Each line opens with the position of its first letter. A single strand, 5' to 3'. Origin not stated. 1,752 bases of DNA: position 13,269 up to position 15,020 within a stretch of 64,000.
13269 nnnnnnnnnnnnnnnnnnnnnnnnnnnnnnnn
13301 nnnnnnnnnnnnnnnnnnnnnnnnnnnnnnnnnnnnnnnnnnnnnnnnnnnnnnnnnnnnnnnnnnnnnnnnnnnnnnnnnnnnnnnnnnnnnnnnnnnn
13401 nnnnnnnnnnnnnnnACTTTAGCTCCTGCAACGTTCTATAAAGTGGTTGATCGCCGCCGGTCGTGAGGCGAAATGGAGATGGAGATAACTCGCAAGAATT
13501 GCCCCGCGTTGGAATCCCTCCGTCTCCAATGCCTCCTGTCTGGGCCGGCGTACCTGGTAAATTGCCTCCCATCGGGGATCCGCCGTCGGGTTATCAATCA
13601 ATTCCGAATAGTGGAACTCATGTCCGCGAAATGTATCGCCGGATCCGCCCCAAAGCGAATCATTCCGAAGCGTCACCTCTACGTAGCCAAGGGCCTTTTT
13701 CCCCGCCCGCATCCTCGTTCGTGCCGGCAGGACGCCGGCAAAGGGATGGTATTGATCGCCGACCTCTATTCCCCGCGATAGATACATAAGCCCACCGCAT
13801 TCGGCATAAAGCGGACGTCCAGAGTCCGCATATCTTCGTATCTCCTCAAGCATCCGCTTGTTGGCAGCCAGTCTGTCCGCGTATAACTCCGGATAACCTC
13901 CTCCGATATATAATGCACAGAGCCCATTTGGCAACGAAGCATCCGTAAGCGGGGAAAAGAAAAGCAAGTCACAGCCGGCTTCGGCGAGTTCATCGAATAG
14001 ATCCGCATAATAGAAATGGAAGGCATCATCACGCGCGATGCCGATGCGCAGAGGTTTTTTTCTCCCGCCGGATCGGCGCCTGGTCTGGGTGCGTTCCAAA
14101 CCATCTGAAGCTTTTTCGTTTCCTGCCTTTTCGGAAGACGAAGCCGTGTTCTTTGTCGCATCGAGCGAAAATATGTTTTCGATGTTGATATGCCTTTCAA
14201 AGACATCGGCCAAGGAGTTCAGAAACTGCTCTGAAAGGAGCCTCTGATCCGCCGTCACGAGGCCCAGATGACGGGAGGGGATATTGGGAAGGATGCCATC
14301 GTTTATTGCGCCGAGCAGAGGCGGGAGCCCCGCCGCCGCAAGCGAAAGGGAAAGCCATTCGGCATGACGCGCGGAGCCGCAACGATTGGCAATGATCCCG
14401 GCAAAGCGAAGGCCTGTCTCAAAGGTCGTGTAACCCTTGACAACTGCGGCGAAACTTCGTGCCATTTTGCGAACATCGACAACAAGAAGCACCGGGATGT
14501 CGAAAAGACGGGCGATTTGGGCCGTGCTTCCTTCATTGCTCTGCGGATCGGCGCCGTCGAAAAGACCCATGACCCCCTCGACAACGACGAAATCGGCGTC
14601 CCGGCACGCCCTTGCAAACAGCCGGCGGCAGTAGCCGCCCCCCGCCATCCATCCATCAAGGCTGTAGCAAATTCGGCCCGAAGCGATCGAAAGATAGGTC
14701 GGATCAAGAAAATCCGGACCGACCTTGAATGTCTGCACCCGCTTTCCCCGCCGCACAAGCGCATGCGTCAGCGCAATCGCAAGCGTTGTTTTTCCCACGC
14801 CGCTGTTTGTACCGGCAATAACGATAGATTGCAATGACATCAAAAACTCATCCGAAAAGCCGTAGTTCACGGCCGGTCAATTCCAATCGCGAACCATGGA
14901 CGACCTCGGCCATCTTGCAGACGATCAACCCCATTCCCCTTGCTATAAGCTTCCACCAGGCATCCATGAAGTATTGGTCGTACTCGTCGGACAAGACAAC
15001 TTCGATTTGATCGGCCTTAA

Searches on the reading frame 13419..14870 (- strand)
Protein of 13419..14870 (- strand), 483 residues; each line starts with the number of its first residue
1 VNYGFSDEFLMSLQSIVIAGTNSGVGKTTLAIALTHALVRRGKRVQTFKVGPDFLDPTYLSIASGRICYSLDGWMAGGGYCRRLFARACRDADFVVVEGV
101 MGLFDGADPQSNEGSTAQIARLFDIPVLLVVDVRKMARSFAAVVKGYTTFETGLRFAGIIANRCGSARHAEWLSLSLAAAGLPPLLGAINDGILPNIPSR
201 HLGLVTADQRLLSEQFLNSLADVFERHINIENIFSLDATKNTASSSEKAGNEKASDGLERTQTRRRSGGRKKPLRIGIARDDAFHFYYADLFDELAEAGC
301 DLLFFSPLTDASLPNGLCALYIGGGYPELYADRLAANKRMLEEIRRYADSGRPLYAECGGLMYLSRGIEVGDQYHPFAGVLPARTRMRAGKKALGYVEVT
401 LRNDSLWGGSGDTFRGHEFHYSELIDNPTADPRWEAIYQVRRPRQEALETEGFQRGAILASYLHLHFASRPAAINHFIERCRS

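Call 37: search_protein_families(library=pfam, proteins=[window:13419-14870:-])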
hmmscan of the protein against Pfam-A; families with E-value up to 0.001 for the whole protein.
window:13419-14870:- (483 aa): 4 families
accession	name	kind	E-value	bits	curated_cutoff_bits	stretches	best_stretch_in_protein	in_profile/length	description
PF07685.20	GATase_3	-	9.2e-37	127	27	1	275-471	1-195/196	CobB/CobQ-like glutamine amidotransferase domain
PF01656.29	CbiA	-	2.2e-17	63.6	25.4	1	16-178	1-97/125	CobQ/CobB/MinD/ParA nucleotide binding domain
PF13500.12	AAA_26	-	8.6e-14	52.3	27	2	90-168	97-171/198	AAA domain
PF01695.23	IstB_IS21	-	0.00043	20.3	24.1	1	9-47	88-125/238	IstB-like ATP binding protein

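Call 42: find_homologous_proteins(query=window:13419-14870:-, max_evalue=1e-100)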
Query window:13419-14870:- (483 aa): 2983 proteins with E <= 1e-100 among 8000 candidates; the best 120 are listed.
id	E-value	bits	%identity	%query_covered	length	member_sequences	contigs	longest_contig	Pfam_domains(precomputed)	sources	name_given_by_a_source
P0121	0.0e+0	1078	100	98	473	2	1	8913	PF01656.30,PF07685.21,PF13500.13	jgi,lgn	-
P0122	2.4e-211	721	68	97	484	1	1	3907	PF01656.30,PF07685.21,PF13500.13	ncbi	-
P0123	1.6e-207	708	65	96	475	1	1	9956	PF01656.30,PF07685.21,PF13500.13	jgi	jgi:cobyrinic acid a,c-diamide synthase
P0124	2.3e-204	698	64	98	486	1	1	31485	PF01656.30,PF07685.21,PF13500.13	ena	-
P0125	2.4e-203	694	64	97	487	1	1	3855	PF01656.30,PF07685.21,PF13500.13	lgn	-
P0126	6.8e-202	689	62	96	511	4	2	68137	PF01656.30,PF07685.21,PF13500.13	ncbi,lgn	-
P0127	1.5e-194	665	64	97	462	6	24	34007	PF01656.30,PF07685.21,PF13500.13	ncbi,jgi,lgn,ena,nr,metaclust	ncbi:MAG: cobyrinic acid a,c-diamide synthase [Syntrophobacterales bacterium CG_4_8_14_3_um_filter_5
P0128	1.8e-190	652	62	98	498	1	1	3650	PF01656.30,PF07685.21,PF13500.13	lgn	-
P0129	3.3e-190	651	62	97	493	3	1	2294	PF01656.30,PF07685.21,PF13500.13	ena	-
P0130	4.3e-190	651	64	97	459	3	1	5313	PF01656.30,PF07685.21,PF13500.13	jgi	-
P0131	7.3e-190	650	61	97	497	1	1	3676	PF01656.30,PF07685.21,PF13500.13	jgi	jgi:cobyrinic acid a,c-diamide synthase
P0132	8.6e-190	650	64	97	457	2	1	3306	PF01656.30,PF07685.21,PF13500.13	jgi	-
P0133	1.5e-189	649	64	97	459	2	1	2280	PF01656.30,PF07685.21,PF13500.13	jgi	-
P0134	4.2e-189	647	60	98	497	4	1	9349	PF01656.30,PF07685.21,PF13500.13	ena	-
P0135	7.2e-189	646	61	98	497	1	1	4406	PF01656.30,PF07685.21,PF13500.13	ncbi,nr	ncbi:MAG: cobyrinate a,c-diamide synthase [Deltaproteobacteria bacterium]|nr:cobyrinate a,c-diamide 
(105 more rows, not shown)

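Call 43: find_encoding_contigs(protein=P0124, flank=10000, max_places=2)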
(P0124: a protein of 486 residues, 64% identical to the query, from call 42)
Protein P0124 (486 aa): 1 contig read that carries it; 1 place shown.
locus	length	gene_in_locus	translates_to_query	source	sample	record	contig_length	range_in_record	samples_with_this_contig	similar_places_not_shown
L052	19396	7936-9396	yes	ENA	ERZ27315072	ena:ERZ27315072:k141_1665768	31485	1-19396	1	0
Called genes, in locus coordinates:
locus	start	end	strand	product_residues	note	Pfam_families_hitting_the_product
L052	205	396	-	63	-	-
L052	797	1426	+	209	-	PF00300:His_Phos_1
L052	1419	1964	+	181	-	PF02283:CobU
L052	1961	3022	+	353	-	PF02277:DBI_PRT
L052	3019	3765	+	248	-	PF02654:CobS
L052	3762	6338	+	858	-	PF00155:Aminotran_1_2, PF01656:CbiA, PF13500:AAA_26, PF07685:GATase_3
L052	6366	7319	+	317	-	PF03186:CobD_Cbib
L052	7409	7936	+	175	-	PF02572:CobA_CobO_BtuR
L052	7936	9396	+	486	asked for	PF01656:CbiA, PF13500:AAA_26 (faint), PF07685:GATase_3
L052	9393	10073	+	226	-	PF02570:CbiC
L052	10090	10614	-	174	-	PF00132:Hexapep, PF25087:GMPPB_C (faint)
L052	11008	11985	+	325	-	PF13531:SBP_bac_11, PF01547:SBP_bac_1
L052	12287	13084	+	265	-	PF01547:SBP_bac_1, PF12974:Phosphonate-bd (weak), PF13531:SBP_bac_11, PF13416:SBP_bac_8 (faint), PF12727:PBP_like (weak)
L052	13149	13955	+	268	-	PF00528:BPD_transp_1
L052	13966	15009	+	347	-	PF00005:ABC_tran, PF08402:TOBE_2, PF03459:TOBE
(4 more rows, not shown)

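Call 44: find_encoding_contigs(protein=P0126, flank=10000, max_places=2)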
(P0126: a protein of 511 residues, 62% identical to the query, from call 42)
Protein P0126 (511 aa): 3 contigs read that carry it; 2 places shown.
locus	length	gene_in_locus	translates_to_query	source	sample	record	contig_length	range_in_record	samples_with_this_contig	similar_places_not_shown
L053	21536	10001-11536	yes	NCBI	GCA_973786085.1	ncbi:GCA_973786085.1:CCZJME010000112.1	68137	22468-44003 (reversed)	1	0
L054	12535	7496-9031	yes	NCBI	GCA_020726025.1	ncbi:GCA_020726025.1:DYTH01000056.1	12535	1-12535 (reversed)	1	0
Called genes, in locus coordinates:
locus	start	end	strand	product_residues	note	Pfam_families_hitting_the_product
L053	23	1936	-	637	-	PF00005:ABC_tran, PF00006:ATP-synt_ab (faint), PF02463:SMC_N (faint), PF13555:AAA_29 (faint), PF13304:AAA_21 (faint), PF12848:ABC_tran_Xtn, PF00005:ABC_tran, PF16326:ABC_tran_CTD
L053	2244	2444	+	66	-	PF00313:CSD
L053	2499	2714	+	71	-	-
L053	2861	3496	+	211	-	PF00300:His_Phos_1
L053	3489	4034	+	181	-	PF02283:CobU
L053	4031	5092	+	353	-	PF02277:DBI_PRT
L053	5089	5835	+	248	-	PF02654:CobS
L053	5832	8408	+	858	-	PF00155:Aminotran_1_2, PF01656:CbiA, PF13500:AAA_26, PF07685:GATase_3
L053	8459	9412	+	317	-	PF03186:CobD_Cbib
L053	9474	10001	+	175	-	PF02572:CobA_CobO_BtuR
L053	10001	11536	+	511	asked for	PF01656:CbiA, PF13500:AAA_26 (faint), PF07685:GATase_3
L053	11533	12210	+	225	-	PF02570:CbiC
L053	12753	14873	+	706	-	PF07715:Plug, PF00593:TonB_dep_Rec_b-barrel, PF14905:OMP_b-brl_3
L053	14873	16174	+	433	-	PF01497:Peripla_BP_2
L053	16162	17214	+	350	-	PF01032:FecCD, PF00950:ABC-3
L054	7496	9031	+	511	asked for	PF01656:CbiA, PF13500:AAA_26 (faint), PF07685:GATase_3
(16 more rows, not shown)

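Call 45: find_encoding_contigs(protein=P0123, flank=10000, max_places=2)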
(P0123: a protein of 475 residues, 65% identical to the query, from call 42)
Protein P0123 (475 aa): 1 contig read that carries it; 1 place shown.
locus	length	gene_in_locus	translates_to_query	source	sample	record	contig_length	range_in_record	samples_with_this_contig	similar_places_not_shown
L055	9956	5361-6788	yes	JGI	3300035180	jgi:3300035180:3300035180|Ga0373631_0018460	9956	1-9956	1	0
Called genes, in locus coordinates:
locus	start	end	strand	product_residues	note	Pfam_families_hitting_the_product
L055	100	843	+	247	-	PF02654:CobS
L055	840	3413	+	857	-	PF00155:Aminotran_1_2, PF01656:CbiA, PF13500:AAA_26, PF07685:GATase_3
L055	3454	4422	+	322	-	PF03186:CobD_Cbib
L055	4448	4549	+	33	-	-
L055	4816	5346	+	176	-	PF02572:CobA_CobO_BtuR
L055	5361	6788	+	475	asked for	PF01656:CbiA, PF13500:AAA_26 (faint), PF07685:GATase_3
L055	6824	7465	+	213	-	PF02570:CbiC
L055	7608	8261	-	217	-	PF03886:ABC_trans_aux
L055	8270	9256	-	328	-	PF02470:MlaD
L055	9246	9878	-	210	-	PF00005:ABC_tran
